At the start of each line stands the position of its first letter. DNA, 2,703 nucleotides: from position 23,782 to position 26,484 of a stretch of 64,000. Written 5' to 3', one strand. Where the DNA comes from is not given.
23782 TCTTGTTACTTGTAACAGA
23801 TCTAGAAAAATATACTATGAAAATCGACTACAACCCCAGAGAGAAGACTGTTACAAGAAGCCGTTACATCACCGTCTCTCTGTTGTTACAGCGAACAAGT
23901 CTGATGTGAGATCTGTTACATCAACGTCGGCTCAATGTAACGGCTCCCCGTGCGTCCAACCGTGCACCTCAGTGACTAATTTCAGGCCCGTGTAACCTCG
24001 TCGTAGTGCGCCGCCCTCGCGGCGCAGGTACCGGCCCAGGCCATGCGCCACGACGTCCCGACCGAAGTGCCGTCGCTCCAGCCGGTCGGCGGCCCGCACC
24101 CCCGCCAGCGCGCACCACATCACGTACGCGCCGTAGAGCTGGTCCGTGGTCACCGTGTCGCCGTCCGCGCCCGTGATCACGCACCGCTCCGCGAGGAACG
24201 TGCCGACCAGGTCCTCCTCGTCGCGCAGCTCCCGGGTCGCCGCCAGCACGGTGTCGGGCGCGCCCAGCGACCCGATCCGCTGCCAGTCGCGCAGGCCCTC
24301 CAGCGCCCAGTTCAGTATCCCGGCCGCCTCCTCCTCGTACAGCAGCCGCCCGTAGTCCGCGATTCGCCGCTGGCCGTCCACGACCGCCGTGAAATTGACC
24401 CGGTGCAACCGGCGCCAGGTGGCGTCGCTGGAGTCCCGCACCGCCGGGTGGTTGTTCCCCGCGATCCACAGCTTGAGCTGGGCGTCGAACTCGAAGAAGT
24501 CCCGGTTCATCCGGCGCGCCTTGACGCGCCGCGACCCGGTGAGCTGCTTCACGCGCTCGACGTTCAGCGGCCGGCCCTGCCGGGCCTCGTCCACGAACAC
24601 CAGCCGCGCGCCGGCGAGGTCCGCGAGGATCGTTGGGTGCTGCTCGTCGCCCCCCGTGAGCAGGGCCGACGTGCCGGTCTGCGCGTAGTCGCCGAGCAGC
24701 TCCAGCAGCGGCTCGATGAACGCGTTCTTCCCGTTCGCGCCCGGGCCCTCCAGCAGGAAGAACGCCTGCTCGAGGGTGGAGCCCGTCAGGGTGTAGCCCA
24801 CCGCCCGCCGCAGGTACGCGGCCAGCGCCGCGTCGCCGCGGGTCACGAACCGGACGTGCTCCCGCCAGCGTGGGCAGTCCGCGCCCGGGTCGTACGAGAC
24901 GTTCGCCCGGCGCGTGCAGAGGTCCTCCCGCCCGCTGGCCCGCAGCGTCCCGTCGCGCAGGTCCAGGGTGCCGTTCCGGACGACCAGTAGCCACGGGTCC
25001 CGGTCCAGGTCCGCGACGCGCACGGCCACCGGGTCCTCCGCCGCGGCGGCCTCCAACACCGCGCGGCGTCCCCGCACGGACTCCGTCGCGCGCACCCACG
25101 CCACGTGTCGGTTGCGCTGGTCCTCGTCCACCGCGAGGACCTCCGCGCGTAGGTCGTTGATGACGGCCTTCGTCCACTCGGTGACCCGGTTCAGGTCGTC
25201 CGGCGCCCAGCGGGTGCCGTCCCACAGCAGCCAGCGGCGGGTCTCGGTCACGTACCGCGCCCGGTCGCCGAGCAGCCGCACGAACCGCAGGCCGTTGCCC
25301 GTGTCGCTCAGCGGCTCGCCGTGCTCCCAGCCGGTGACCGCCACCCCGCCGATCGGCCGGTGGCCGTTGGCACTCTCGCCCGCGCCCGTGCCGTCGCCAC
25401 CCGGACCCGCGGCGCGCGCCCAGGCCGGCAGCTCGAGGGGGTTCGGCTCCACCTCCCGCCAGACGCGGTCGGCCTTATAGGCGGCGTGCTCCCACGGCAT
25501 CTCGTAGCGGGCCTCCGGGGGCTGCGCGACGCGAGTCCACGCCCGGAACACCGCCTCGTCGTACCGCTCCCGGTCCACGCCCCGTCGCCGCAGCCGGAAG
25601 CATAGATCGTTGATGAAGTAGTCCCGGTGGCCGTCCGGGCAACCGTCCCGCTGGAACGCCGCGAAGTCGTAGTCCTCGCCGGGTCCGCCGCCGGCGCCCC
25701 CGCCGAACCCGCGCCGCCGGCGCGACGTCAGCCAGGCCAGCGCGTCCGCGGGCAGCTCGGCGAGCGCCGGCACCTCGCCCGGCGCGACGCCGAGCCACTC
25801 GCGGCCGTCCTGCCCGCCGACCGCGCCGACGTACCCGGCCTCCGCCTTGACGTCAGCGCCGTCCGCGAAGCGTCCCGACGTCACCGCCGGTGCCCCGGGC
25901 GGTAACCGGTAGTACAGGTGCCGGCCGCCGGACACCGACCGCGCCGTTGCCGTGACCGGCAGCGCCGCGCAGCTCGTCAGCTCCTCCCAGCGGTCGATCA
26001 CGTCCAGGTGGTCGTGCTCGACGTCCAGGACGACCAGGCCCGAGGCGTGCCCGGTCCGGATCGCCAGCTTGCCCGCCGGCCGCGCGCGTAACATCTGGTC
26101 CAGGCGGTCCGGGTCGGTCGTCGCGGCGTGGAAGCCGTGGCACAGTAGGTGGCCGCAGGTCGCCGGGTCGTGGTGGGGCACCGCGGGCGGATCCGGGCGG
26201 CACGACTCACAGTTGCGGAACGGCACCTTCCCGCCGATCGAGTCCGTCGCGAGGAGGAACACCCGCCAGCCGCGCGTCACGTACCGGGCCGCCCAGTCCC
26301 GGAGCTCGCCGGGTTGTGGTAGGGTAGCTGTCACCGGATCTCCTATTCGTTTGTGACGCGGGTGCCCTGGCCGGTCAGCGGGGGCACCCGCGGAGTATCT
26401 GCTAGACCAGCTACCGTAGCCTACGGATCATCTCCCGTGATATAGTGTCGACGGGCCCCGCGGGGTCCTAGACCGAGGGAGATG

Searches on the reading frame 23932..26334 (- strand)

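Call 81: search_protein_families(library=phrogs, proteins=[window:23932-26334:-], max_evalue=0.00001)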
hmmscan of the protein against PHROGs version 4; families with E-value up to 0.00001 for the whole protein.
window:23932-26334:- (800 aa): 10 families
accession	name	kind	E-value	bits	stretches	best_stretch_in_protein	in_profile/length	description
phrog_1156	-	DNA, RNA and nucleotide metabolism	1.5e-112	378.8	1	9-787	11-826/855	DNA primase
phrog_6088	-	DNA, RNA and nucleotide metabolism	1.7e-105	355.2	1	343-787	333-764/772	DNA primase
phrog_2478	-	DNA, RNA and nucleotide metabolism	3.2e-91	307.7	1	342-790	405-844/854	DNA polymerase/primase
phrog_1829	-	DNA, RNA and nucleotide metabolism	2.2e-90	304.9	1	340-790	322-759/772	DNA primase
phrog_16950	-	DNA, RNA and nucleotide metabolism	1.3e-63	216.2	1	343-750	367-798/843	DNA primase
phrog_864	-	DNA, RNA and nucleotide metabolism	1.5e-56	193.5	1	441-789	282-628/1064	DNA primase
phrog_1883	-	DNA, RNA and nucleotide metabolism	1.3e-50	173.6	1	418-745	387-713/756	DNA helicase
phrog_7601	-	unknown function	6.5e-24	85.8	1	507-759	4-248/289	-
phrog_5852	-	DNA, RNA and nucleotide metabolism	3.1e-14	53.9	1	9-175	64-219/242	DNA polymerase/primase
phrog_16213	-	DNA, RNA and nucleotide metabolism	6e-10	39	1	449-735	315-602/732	DNA primase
